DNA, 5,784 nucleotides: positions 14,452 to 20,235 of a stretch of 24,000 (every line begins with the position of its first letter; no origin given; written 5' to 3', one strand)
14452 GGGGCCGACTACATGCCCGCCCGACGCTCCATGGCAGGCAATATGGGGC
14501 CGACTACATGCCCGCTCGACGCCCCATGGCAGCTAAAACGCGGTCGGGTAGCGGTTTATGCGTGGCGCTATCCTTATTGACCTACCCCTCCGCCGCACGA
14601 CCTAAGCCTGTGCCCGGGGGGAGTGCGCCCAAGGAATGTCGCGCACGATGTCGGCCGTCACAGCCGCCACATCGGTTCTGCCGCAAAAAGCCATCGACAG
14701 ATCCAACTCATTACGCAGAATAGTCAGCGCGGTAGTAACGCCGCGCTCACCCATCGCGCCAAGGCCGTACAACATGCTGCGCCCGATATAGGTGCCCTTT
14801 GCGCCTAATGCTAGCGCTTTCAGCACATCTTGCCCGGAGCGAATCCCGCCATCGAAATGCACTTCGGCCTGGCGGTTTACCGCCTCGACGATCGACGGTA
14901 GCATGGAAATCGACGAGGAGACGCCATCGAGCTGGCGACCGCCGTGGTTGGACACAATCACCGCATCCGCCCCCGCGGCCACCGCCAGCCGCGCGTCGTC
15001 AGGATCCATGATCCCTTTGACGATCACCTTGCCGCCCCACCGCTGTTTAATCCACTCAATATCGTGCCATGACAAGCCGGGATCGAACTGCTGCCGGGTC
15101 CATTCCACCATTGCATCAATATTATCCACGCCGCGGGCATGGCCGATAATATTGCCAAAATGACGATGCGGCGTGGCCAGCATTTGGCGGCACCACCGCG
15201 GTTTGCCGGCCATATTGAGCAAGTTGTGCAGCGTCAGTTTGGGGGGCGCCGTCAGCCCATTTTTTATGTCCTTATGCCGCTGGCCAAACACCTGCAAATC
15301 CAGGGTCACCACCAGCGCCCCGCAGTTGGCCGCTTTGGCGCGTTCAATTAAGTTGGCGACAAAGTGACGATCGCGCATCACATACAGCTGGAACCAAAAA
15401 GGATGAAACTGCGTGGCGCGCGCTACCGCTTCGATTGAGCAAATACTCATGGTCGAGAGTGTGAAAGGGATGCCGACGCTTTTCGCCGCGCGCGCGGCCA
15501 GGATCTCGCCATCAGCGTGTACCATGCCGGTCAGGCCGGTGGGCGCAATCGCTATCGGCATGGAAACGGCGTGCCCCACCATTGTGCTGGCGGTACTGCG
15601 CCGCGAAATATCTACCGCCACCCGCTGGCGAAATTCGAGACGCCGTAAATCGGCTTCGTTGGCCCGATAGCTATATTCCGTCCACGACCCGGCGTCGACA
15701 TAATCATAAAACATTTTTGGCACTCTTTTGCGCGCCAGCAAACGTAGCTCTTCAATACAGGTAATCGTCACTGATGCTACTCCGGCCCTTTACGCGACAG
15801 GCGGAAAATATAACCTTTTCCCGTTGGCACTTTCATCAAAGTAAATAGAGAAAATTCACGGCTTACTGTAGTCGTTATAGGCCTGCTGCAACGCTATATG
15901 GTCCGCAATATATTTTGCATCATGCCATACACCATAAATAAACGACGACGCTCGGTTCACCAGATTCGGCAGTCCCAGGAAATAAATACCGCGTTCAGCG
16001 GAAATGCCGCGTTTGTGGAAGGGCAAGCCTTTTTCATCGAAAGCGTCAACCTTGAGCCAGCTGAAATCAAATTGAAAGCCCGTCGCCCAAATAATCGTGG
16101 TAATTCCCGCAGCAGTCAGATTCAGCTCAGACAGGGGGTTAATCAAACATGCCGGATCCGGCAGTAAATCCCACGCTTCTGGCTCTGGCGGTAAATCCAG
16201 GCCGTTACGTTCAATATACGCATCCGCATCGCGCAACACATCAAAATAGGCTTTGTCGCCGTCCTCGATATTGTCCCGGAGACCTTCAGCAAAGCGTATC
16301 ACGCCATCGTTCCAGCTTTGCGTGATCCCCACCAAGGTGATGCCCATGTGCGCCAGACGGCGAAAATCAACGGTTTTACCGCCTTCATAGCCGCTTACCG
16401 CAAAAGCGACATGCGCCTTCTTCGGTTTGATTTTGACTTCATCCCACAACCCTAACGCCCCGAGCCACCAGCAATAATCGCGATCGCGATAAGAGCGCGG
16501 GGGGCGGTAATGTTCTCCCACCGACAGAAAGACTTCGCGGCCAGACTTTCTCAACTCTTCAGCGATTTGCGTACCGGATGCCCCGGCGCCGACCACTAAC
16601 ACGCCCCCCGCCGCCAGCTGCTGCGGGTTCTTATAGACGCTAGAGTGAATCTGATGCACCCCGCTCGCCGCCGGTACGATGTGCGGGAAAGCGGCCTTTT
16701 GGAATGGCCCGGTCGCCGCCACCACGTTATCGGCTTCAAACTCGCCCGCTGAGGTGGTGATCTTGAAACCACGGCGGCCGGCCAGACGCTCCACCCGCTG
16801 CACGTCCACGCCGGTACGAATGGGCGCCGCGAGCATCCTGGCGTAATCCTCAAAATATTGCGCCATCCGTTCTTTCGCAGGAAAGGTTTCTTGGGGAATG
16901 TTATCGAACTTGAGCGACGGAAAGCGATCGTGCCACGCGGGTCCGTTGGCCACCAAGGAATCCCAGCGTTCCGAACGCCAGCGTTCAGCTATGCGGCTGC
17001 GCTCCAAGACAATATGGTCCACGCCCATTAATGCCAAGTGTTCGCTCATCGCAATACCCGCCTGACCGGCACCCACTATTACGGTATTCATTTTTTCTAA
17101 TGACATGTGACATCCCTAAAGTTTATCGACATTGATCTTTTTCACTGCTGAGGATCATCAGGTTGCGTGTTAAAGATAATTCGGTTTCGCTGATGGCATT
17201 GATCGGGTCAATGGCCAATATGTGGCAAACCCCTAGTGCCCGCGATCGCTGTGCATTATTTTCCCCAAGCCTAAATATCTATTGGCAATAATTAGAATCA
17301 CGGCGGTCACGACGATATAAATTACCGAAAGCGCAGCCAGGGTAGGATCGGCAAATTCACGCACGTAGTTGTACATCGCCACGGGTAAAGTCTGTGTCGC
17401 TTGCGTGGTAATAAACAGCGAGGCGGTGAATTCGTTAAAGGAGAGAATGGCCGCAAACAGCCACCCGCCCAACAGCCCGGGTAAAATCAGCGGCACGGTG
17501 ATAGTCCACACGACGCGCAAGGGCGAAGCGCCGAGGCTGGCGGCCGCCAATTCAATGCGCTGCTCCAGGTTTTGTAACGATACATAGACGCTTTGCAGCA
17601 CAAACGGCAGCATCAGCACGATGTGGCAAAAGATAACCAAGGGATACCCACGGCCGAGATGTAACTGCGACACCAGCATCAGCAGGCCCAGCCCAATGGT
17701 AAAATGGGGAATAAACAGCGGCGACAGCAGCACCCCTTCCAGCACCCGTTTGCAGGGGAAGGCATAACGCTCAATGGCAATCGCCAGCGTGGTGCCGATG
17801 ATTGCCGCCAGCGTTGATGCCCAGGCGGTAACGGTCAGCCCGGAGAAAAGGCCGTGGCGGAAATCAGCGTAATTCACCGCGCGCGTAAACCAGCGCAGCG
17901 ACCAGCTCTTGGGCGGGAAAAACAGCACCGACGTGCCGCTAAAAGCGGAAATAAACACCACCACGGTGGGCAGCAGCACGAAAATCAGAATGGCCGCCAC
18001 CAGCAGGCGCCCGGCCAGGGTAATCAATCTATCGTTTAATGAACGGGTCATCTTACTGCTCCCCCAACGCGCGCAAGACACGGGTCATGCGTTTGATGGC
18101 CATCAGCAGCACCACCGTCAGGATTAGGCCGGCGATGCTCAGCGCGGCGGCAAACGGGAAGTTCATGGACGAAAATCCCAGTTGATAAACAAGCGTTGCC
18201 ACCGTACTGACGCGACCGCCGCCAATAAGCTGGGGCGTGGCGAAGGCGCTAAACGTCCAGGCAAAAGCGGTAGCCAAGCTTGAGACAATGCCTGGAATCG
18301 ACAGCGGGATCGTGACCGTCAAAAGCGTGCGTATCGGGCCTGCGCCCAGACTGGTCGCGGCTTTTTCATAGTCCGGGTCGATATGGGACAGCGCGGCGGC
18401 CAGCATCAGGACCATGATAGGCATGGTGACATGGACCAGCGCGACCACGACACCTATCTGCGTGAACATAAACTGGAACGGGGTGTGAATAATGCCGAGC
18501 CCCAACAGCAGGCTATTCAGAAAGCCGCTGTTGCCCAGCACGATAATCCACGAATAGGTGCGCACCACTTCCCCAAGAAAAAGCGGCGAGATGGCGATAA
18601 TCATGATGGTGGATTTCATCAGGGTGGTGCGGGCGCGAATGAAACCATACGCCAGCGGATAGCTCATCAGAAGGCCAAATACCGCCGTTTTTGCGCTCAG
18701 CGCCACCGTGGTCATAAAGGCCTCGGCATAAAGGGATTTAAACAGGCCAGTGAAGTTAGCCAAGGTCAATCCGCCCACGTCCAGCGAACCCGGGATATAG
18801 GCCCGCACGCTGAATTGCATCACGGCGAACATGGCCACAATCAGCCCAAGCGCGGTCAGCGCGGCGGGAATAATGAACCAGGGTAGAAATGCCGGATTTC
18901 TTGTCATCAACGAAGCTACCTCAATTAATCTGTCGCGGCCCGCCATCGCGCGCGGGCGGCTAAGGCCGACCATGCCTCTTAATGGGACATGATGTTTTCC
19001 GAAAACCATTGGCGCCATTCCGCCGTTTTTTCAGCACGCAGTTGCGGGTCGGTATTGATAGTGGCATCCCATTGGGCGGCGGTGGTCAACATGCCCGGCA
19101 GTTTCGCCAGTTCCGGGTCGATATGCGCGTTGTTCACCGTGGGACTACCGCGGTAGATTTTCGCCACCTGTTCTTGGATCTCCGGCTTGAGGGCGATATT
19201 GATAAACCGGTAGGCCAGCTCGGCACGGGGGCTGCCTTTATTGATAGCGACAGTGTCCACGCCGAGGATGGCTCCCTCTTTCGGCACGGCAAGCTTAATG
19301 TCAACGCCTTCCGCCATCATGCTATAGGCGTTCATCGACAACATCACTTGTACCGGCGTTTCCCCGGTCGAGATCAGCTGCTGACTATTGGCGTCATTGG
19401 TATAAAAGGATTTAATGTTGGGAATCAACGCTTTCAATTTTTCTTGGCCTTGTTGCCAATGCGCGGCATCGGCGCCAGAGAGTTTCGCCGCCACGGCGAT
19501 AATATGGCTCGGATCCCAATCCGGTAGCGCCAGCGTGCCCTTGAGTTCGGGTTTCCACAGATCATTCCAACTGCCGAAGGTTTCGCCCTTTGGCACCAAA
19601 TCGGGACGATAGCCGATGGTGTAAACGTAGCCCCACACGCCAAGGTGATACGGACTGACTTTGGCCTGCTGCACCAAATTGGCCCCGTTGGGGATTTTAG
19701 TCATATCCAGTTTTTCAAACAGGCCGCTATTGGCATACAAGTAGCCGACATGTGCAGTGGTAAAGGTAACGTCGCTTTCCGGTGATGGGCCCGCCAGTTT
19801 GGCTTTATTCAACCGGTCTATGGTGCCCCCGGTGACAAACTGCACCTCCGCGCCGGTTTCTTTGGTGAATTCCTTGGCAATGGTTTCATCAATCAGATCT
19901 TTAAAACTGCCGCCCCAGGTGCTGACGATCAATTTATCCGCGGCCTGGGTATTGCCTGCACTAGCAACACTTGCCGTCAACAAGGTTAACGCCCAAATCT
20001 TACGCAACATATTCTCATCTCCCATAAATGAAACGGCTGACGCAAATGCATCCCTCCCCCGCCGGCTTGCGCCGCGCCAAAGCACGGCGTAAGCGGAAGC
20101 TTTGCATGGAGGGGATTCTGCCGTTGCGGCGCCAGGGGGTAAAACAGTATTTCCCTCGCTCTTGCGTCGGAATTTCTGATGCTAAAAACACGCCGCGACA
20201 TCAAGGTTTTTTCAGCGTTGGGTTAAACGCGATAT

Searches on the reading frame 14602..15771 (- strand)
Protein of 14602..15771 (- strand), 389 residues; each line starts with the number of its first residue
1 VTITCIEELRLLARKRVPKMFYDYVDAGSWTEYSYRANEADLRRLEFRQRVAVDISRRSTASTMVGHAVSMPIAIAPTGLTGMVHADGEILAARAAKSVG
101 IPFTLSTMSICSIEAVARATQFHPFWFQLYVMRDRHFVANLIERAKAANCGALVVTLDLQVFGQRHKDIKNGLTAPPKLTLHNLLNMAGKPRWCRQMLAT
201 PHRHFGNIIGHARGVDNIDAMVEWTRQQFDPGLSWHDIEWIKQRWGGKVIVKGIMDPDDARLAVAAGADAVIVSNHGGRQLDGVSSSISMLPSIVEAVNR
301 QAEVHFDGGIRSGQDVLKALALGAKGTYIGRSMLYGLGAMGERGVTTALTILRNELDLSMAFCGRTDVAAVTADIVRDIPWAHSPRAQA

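Call 72: search_protein_families(library=pfam, proteins=[window:14602-15771:-], max_evalue=0.001)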
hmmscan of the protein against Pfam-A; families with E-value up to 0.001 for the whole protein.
window:14602-15771:- (389 aa): 4 families
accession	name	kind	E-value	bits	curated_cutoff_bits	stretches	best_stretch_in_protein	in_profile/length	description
PF01070.24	FMN_dh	-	1e-135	452.7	24.9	1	13-377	1-349/350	FMN-dependent dehydrogenase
PF01645.23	Glu_synthase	-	2.5e-06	27.4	20.4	1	298-339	272-313/369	Conserved region in glutamate synthase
PF03060.21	NMO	-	4.3e-06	26.8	28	1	254-334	143-226/331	Nitronate monooxygenase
PF00478.31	IMPDH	-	6.8e-05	22.5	25.6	1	236-332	134-238/345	IMP dehydrogenase / GMP reductase domain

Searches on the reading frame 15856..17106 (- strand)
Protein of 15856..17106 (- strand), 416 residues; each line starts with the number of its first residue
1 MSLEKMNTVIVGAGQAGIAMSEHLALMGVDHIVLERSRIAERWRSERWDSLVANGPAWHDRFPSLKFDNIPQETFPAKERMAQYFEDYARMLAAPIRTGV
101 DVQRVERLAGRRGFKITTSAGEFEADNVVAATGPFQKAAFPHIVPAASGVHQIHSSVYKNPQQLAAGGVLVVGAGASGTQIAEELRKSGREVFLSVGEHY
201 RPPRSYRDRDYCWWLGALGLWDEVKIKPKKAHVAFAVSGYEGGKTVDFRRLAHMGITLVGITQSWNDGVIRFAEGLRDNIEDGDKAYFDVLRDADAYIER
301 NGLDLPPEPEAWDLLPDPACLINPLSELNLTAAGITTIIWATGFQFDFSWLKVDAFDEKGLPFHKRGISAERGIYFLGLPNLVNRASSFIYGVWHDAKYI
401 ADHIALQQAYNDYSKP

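Call 72: search_protein_families(library=pfam, proteins=[window:15856-17106:-], max_evalue=0.001)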
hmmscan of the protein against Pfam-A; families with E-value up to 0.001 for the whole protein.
window:15856-17106:- (416 aa): 11 families
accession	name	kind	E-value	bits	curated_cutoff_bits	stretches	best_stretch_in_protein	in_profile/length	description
PF13738.12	Pyr_redox_3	-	4.4e-28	98.8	30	1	9-198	1-196/305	Pyridine nucleotide-disulphide oxidoreductase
PF07992.20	Pyr_redox_2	-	1.5e-10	41.5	26.1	1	7-193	2-169/291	Pyridine nucleotide-disulphide oxidoreductase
PF01266.30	DAO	-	5e-09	36.6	27.9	0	80-143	150-217/353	FAD dependent oxidoreductase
PF13434.12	Lys_Orn_oxgnase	-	2.3e-08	34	21.3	1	72-191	88-213/339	L-lysine 6-monooxygenase/L-ornithine 5-monooxygenase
PF13454.12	NAD_binding_9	-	2.8e-08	34.3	21.8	0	10-134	2-154/155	FAD-NAD(P)-binding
PF00743.25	FMO-like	-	1.1e-07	31.1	22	1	138-196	152-213/532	Flavin-binding monooxygenase-like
PF01494.25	FAD_binding_3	-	2.2e-07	30.9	22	1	6-38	2-34/349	FAD binding domain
PF13450.12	NAD_binding_8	-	8.3e-07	29.6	21.9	0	171-193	1-23/68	NAD(P)-binding Rossmann-like domain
PF00899.27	ThiF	-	5.1e-06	26.2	28.1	0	3-34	18-49/238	ThiF family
PF03486.20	HI0933_like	-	3.4e-05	23.8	50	0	169-194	3-28/244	HI0933-like protein Rossmann domain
PF00070.33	Pyr_redox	-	0.0001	23.2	22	0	169-194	2-27/82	Pyridine nucleotide-disulphide oxidoreductase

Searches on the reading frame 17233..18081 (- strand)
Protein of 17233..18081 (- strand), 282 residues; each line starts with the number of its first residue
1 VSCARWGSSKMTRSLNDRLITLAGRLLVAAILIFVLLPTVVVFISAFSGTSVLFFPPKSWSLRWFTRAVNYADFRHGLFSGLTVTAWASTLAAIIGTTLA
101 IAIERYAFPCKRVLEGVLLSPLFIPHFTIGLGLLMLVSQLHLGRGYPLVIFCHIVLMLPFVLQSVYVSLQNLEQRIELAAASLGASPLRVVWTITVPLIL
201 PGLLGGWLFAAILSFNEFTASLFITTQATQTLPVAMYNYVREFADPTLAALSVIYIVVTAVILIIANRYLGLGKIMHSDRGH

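Call 72: search_protein_families(library=pfam, proteins=[window:17233-18081:-], max_evalue=0.001)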
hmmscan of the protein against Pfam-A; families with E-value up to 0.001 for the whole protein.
window:17233-18081:- (282 aa): 1 family
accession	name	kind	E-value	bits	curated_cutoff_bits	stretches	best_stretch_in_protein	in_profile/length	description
PF00528.27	BPD_transp_1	-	1.7e-12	47.9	26.4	1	96-266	1-175/184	Binding-protein-dependent transport system inner membrane component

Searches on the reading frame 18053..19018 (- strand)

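Call 73: search_protein_families(library=pfam, proteins=[window:18053-19018:-], max_evalue=0.001)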
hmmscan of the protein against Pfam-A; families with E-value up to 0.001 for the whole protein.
window:18053-19018:- (321 aa): 1 family
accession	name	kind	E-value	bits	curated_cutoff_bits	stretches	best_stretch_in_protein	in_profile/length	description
PF00528.27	BPD_transp_1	-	1.3e-11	45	26.4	1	124-313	11-176/184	Binding-protein-dependent transport system inner membrane component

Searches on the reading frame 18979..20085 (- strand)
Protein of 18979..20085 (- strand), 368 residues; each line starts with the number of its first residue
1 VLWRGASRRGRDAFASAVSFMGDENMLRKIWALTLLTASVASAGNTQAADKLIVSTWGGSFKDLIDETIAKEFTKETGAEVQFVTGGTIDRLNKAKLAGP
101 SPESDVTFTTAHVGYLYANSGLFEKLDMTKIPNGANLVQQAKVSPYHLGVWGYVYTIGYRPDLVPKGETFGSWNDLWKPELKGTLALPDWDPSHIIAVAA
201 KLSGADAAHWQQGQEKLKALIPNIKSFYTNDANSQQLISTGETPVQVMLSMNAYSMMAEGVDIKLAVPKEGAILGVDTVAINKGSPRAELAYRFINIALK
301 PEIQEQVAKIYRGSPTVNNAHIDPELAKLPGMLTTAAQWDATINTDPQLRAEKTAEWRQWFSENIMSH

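Call 73: search_protein_families(library=pfam, proteins=[window:18979-20085:-], max_evalue=0.001)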
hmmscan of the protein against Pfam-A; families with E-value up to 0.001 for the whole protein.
window:18979-20085:- (368 aa): 4 families
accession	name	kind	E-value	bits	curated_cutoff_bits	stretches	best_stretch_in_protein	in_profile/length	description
PF13416.11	SBP_bac_8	-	9.3e-26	91.7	27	1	69-332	2-277/279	Bacterial extracellular solute-binding protein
PF13343.11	SBP_bac_6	-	1.8e-24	87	24.6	1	115-325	22-227/245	Bacterial extracellular solute-binding protein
PF01547.30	SBP_bac_1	-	6.8e-17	62.9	26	1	63-305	6-307/307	Bacterial extracellular solute-binding protein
PF13531.11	SBP_bac_11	-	1.2e-07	32.2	25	1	58-305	6-219/227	Bacterial extracellular solute-binding protein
